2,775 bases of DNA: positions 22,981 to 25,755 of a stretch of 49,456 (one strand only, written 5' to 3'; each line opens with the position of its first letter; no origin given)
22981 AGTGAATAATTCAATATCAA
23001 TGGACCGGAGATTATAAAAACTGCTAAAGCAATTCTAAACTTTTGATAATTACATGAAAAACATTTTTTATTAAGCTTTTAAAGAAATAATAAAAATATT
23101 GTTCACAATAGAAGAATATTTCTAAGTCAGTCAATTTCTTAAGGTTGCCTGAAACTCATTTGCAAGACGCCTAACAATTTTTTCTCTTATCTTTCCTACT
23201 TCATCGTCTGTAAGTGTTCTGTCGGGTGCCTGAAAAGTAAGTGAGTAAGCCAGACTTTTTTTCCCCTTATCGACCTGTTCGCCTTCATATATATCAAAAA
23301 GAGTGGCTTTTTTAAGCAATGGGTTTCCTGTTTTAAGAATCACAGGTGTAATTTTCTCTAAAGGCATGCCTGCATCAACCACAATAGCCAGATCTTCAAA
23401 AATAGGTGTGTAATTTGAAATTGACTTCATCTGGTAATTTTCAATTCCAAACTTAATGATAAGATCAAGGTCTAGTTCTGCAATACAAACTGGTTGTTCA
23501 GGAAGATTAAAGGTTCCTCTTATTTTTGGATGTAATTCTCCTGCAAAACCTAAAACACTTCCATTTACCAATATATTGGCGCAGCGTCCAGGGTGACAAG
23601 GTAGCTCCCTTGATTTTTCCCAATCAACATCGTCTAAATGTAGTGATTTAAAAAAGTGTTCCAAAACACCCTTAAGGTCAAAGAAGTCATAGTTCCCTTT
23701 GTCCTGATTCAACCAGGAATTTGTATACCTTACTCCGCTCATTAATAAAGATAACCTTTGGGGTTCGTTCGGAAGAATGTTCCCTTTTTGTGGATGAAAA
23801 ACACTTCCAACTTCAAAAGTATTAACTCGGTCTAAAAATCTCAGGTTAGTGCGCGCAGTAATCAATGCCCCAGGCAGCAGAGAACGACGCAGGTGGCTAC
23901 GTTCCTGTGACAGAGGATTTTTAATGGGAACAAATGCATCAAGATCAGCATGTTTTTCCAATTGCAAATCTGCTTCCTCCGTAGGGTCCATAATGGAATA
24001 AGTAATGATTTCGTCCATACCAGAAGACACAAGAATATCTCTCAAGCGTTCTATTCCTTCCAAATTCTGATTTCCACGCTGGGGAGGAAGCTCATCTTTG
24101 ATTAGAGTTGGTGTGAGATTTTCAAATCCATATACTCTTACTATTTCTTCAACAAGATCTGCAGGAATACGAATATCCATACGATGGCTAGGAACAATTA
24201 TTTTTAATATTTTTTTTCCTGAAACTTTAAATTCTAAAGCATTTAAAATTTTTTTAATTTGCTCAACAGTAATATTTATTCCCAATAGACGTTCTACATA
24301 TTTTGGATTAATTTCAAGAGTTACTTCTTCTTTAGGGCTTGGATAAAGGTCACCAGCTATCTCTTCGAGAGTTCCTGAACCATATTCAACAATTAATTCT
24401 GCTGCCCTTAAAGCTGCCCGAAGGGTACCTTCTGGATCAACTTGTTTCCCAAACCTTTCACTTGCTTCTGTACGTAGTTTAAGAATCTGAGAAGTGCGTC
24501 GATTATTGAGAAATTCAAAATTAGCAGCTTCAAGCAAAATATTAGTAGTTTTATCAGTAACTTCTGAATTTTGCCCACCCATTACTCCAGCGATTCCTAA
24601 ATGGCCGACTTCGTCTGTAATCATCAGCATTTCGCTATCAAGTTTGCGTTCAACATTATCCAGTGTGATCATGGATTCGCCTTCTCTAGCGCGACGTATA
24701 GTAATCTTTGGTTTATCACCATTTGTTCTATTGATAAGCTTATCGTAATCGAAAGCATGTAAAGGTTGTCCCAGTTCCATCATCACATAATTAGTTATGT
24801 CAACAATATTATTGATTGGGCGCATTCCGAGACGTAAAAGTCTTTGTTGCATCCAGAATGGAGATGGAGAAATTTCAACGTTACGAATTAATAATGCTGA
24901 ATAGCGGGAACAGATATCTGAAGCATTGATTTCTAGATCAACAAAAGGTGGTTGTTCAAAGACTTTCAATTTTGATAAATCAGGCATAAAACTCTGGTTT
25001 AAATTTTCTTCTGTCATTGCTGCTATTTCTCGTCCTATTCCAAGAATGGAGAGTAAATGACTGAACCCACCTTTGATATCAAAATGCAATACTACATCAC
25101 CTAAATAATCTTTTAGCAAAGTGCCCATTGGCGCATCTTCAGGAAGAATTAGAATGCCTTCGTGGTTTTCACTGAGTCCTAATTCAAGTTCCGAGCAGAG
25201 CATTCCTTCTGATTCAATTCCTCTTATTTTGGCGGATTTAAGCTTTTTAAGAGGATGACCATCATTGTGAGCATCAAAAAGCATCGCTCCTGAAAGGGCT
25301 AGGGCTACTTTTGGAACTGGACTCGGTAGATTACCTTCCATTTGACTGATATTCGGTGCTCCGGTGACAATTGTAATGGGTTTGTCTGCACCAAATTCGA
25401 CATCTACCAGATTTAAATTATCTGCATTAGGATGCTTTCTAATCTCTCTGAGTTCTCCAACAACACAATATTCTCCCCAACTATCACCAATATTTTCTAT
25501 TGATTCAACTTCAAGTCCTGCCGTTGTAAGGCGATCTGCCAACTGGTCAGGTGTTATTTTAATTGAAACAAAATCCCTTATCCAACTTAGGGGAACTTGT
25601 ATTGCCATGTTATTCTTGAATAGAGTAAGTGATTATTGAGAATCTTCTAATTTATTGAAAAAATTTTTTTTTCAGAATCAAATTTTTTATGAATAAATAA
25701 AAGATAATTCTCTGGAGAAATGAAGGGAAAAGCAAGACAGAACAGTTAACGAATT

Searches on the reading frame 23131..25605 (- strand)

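Call 7: search_protein_families(library=pfam, proteins=[window:23131-25605:-], max_evalue=0.001)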
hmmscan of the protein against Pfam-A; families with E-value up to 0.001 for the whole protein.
window:23131-25605:- (824 aa): 5 families
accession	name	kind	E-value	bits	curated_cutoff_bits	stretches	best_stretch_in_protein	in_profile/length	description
PF03483.22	B3_4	-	2.2e-65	219.9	29.3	1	232-409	2-173/174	B3/4 domain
PF17759.6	tRNA_synthFbeta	-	9.2e-57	192.4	22.4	1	499-713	3-214/214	Phenylalanyl tRNA synthetase beta chain CLM domain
PF03147.19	FDX-ACB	-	3.8e-27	95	31.1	1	730-823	1-94/94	Ferredoxin-fold anticodon binding domain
PF03484.21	B5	-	3.9e-24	85.1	28.6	1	431-494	2-67/67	tRNA synthetase B5 domain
PF01588.26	tRNA_bind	-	1.1e-16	61.1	27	1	48-162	2-95/96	Putative tRNA binding domain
